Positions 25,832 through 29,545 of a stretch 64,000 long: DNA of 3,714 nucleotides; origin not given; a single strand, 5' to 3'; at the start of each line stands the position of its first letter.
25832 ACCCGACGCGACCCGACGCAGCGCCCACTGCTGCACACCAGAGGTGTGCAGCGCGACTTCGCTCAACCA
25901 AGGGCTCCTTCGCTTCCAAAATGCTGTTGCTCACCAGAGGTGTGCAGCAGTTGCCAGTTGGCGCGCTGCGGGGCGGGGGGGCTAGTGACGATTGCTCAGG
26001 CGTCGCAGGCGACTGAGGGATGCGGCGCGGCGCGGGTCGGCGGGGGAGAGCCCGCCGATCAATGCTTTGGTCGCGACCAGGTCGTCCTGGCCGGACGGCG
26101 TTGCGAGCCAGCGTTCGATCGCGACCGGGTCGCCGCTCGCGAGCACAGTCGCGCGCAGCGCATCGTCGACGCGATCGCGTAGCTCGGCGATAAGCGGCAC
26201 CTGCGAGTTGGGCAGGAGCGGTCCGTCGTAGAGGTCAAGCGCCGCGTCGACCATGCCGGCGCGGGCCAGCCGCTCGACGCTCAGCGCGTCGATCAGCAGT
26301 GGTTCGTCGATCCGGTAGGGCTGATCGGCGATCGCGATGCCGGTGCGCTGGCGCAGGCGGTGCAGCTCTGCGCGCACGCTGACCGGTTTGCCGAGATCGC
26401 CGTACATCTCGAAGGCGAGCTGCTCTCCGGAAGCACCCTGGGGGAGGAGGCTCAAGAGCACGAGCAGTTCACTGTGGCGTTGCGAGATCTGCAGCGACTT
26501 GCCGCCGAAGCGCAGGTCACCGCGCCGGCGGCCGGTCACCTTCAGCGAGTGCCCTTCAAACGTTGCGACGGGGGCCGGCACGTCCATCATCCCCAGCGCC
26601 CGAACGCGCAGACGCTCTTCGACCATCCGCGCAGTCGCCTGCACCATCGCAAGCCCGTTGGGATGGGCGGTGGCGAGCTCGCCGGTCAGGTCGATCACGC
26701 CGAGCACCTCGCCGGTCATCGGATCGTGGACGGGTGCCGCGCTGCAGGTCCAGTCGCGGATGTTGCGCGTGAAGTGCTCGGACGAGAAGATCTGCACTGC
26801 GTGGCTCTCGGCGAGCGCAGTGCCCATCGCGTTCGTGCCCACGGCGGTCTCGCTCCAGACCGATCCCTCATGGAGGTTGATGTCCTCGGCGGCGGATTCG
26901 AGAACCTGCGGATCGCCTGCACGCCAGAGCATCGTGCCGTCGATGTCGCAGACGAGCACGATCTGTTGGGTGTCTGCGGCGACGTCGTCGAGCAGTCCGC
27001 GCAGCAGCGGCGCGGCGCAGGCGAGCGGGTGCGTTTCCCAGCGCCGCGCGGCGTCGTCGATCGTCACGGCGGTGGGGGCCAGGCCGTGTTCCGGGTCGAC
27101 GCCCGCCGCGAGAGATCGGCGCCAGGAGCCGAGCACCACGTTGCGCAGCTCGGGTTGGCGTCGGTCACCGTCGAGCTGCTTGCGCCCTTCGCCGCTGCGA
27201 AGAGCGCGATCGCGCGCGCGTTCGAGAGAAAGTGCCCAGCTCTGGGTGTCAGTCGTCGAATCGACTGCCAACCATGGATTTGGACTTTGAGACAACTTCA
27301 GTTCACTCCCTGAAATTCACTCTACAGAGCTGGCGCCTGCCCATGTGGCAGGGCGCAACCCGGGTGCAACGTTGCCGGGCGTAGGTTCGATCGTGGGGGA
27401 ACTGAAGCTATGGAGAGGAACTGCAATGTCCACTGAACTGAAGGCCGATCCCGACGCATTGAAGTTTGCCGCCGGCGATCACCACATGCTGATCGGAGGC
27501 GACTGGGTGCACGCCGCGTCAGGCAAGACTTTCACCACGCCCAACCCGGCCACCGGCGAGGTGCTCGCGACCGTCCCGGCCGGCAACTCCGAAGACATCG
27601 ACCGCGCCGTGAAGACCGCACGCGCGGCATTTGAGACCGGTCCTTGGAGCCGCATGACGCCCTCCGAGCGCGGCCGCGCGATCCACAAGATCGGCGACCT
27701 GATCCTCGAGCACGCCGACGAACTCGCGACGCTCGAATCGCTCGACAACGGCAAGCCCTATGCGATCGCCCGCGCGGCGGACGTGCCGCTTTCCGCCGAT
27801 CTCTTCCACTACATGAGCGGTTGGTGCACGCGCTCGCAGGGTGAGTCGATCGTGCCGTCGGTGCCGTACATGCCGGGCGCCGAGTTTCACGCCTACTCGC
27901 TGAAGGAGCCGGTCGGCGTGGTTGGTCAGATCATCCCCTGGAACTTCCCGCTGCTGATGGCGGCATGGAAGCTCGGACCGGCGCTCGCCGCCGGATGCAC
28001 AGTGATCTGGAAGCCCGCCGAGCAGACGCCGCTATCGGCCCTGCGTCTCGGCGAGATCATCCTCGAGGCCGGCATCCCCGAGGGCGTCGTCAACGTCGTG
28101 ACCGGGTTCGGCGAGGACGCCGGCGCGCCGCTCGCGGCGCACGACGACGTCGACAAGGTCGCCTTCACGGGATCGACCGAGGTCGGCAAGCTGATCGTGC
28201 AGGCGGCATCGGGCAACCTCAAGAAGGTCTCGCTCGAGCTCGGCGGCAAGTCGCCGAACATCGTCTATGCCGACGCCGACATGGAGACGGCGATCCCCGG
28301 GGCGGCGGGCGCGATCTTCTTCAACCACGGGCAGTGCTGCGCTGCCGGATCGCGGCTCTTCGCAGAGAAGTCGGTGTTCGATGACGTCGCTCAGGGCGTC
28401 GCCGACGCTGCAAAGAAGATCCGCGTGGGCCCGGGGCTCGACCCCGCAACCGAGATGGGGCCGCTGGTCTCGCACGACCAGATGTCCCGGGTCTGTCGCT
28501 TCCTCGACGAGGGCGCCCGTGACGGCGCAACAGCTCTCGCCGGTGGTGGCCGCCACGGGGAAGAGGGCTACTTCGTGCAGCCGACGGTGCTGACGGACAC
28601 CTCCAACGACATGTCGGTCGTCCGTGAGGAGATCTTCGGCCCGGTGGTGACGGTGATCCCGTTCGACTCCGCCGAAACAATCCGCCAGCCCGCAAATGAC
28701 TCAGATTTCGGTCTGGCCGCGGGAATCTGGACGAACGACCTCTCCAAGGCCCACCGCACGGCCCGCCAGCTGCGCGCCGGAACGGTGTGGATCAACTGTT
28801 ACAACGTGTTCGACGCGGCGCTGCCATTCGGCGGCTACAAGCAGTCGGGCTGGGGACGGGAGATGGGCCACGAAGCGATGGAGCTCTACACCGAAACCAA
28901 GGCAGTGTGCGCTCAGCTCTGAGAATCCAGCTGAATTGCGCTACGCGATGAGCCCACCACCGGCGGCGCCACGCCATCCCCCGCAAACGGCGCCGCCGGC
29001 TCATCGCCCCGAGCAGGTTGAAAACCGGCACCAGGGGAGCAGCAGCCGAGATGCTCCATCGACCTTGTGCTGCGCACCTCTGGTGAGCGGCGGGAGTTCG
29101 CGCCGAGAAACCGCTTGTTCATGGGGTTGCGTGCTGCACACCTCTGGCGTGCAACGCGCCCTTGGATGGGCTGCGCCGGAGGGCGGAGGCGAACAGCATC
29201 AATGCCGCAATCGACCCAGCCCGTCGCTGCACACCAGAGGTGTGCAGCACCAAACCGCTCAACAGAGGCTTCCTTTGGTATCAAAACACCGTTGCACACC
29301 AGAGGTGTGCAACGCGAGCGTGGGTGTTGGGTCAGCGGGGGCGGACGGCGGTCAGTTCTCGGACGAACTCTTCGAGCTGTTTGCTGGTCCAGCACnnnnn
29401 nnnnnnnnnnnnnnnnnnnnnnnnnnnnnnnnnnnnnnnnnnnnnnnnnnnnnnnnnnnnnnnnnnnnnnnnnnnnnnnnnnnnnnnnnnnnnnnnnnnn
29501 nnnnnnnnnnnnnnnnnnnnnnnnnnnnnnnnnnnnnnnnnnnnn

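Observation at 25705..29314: Two direct copies of a ~250-bp four-hairpin module bracket the GAF-regulator / aldehyde dehydrogenase pair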

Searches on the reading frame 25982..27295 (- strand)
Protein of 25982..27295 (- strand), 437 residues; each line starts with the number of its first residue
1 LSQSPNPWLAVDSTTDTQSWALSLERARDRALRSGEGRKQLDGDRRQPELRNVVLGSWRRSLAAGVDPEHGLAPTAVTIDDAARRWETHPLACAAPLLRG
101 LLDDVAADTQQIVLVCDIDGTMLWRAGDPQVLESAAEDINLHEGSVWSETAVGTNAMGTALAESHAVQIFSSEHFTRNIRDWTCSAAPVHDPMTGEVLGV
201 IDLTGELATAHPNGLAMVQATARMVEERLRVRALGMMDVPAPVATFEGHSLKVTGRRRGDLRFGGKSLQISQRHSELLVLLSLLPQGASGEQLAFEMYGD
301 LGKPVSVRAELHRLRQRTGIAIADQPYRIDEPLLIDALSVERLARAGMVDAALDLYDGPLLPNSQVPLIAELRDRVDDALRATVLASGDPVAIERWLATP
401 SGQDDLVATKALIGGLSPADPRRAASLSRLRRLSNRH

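Call 8: search_protein_families(library=pfam, proteins=[window:25982-27295:-])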
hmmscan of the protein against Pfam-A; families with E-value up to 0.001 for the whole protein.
window:25982-27295:- (437 aa): 1 family
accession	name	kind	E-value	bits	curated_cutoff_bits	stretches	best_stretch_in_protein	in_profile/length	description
PF01590.32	GAF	-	2.6e-09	38.1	22.4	1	110-227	11-131/133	GAF domain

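Call 14: find_homologous_proteins(query=window:25982-27295:-)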
Query window:25982-27295:- (437 aa): 432 proteins with E <= 0.001 among 8000 candidates; the best 120 are listed.
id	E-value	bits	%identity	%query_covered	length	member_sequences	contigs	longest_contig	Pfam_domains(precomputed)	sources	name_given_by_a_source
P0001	4.5e-265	897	93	100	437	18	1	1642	PF01590.33,PF26965.1,PF27103.1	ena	-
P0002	1.8e-258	876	89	100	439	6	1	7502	PF01590.33,PF26965.1,PF27103.1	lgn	-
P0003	4.8e-248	841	87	100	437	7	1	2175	PF01590.33,PF26965.1,PF27103.1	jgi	jgi:hypothetical protein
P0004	1.1e-220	751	81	99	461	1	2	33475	PF01590.33,PF26965.1,PF27103.1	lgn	-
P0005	4.0e-220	749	79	99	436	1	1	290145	PF01590.33,PF26965.1,PF27103.1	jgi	jgi:hypothetical protein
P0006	6.7e-199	679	77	95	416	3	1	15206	PF01590.33,PF26965.1,PF27103.1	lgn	-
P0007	6.2e-188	643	83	82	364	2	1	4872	PF01590.33,PF26965.1,PF27103.1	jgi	jgi:hypothetical protein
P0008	4.6e-130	453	53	98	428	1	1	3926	PF01590.33,PF26965.1,PF27103.1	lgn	-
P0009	2.8e-128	447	52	99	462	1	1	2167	PF01590.33,PF26965.1,PF27103.1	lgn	-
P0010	7.8e-127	442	52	98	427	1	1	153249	PF01590.33,PF26965.1,PF27103.1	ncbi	ncbi:MAG: hypothetical protein PGN13_02245 [Patulibacter minatonensis]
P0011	8.4e-127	442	53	98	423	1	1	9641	PF01590.33,PF26965.1,PF27103.1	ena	-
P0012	8.6e-127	442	51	98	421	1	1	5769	PF01590.33,PF26965.1,PF27103.1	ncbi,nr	ncbi:MAG: GAF domain-containing protein [Solirubrobacteraceae bacterium]|nr:GAF domain-containing pr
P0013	4.3e-125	436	53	98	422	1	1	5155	PF01590.33,PF26965.1,PF27103.1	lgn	-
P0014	1.1e-123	432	51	98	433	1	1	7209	PF01590.33,PF26965.1,PF27103.1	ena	-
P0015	2.9e-123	430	51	98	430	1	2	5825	PF01590.33,PF26965.1,PF27103.1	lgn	-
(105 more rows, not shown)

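Call 15: find_encoding_contigs(protein=P0002, flank=10000, max_places=3)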
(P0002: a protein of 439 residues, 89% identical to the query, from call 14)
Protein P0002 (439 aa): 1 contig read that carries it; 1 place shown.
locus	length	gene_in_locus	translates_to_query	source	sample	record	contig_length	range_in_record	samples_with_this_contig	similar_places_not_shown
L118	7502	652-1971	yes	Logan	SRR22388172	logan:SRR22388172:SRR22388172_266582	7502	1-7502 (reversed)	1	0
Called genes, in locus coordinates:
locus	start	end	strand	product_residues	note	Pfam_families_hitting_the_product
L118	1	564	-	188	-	?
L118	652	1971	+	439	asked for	PF26965:MimR_N, PF01590:GAF, PF27103:YTH3_C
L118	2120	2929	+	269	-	PF20703:nSTAND1 (weak), PF00005:ABC_tran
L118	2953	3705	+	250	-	PF00528:BPD_transp_1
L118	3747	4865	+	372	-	PF09084:NMT1, PF12974:Phosphonate-bd (faint)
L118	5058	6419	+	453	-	PF01391:Collagen (weak)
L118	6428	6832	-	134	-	-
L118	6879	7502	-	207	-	?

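Call 16: find_encoding_contigs(protein=P0004, flank=10000, max_places=3)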
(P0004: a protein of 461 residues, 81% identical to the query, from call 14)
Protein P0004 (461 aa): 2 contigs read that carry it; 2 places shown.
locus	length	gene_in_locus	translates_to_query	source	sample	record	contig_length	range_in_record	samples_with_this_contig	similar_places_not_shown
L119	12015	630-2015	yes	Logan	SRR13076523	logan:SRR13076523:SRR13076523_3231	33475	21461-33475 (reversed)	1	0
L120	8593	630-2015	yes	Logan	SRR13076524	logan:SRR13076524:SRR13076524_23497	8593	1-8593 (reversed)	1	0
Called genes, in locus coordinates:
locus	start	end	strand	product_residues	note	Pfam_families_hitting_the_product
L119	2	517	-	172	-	?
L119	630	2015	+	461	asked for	PF26965:MimR_N, PF01590:GAF, PF27103:YTH3_C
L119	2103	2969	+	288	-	PF00005:ABC_tran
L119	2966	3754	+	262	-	PF00528:BPD_transp_1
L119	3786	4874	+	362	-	PF09084:NMT1, PF16868:NMT1_3 (weak), PF12974:Phosphonate-bd (weak)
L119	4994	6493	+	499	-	-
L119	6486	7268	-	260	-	PF10127:RlaP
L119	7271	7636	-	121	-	-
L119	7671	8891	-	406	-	PF00583:Acetyltransf_1 (faint)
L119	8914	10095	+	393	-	PF00155:Aminotran_1_2, PF00266:Aminotran_5, PF01212:Beta_elim_lyase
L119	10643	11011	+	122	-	PF22525:H2TH_5 (weak)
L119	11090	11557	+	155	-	PF00903:Glyoxalase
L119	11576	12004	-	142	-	-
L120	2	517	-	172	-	?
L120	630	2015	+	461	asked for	PF26965:MimR_N, PF01590:GAF, PF27103:YTH3_C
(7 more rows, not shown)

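Call 17: find_encoding_contigs(protein=P0005, flank=10000, max_places=3)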
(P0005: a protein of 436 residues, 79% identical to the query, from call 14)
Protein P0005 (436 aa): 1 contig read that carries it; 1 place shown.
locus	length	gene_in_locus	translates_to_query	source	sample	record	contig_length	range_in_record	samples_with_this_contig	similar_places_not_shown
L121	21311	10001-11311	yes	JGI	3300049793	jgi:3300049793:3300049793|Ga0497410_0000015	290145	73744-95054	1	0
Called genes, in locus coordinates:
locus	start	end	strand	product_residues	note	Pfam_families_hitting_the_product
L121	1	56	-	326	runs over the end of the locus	-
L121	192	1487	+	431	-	PF06662:C5-epim_C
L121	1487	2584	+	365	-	PF06662:C5-epim_C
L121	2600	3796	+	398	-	PF01656:CbiA (weak), PF02374:ArsA_ATPase, PF13614:AAA_31, PF17886:ArsA_HSP20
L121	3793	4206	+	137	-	PF27253:AF_1253 (weak)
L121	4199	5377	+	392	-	PF07995:GSDH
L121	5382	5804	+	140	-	-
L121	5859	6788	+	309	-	PF13191:AAA_16 (weak), PF00004:AAA, PF07724:AAA_2 (weak), PF07728:AAA_5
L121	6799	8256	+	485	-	PF05762:VWA_CoxE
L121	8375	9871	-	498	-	PF00171:Aldedh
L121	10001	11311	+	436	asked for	PF26965:MimR_N, PF01590:GAF, PF27103:YTH3_C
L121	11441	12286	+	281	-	PF20703:nSTAND1 (weak), PF00005:ABC_tran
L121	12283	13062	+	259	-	PF00528:BPD_transp_1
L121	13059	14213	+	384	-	PF09084:NMT1, PF12974:Phosphonate-bd (faint), PF16868:NMT1_3 (weak)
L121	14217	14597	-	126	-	-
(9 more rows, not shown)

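Call 22: find_encoding_contigs(protein=P0001, flank=10000, max_places=4)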
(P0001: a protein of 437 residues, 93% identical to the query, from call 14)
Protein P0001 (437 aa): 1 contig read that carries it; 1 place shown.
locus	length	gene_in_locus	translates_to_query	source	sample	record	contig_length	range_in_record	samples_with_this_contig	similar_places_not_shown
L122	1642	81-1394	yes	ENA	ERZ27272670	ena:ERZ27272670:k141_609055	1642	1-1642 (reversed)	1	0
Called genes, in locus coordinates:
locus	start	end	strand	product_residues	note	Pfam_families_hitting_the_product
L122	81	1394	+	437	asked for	PF26965:MimR_N, PF01590:GAF, PF27103:YTH3_C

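Call 23: find_encoding_contigs(protein=P0003, flank=10000, max_places=4)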
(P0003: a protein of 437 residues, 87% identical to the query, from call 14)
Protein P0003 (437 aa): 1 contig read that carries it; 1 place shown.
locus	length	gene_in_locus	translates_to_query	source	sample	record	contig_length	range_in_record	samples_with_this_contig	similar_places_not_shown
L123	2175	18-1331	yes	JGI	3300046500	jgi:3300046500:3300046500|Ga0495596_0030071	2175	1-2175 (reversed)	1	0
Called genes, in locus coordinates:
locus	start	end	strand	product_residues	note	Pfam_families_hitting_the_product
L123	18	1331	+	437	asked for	PF26965:MimR_N, PF01590:GAF, PF27103:YTH3_C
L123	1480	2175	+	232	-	?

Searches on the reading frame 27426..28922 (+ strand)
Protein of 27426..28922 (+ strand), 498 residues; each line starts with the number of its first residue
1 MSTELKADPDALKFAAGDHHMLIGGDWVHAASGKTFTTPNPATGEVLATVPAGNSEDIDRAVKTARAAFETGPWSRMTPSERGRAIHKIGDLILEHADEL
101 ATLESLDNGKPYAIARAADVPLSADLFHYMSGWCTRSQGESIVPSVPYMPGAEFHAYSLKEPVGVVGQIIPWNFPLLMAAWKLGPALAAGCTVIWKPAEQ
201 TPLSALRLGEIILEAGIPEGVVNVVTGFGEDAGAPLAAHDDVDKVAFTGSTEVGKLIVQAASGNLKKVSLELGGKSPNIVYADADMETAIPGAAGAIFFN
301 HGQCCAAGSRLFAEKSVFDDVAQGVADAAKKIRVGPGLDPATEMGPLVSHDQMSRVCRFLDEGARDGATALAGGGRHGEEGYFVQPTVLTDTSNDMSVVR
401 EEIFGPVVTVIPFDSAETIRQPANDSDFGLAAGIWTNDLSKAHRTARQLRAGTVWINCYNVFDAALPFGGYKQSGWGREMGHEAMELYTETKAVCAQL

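Call 8: search_protein_families(library=pfam, proteins=[window:27426-28922:+])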
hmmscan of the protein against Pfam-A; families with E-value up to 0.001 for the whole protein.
window:27426-28922:+ (498 aa): 1 family
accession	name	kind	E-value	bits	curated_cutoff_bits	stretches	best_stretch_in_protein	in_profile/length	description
PF00171.27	Aldedh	-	3.8e-178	593.2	23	1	27-494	1-461/461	Aldehyde dehydrogenase family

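Call 12: find_encoding_contigs(protein=window:27426-28922:+, flank=10000, max_places=10)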
Protein window:27426-28922:+ (498 aa): no gene with exactly this product is on record in the collection.

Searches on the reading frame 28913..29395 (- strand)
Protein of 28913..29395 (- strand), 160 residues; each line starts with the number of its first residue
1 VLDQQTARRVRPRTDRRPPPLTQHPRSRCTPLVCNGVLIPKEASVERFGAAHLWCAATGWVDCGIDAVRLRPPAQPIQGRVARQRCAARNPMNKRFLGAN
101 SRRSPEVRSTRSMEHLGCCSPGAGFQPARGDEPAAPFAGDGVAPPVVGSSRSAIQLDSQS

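Call 50: search_protein_representatives(protein=window:28913-29395:-)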
Query: 160 residues. Proteins with E-value up to 0.001 (for the whole library): 2; up to 1e-10: 0; up to 1e-30: 0. The best 2 are listed.
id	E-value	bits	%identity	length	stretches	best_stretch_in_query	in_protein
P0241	1.2e-06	45.1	32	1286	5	32-80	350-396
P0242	2.7e-05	40.7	29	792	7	51-78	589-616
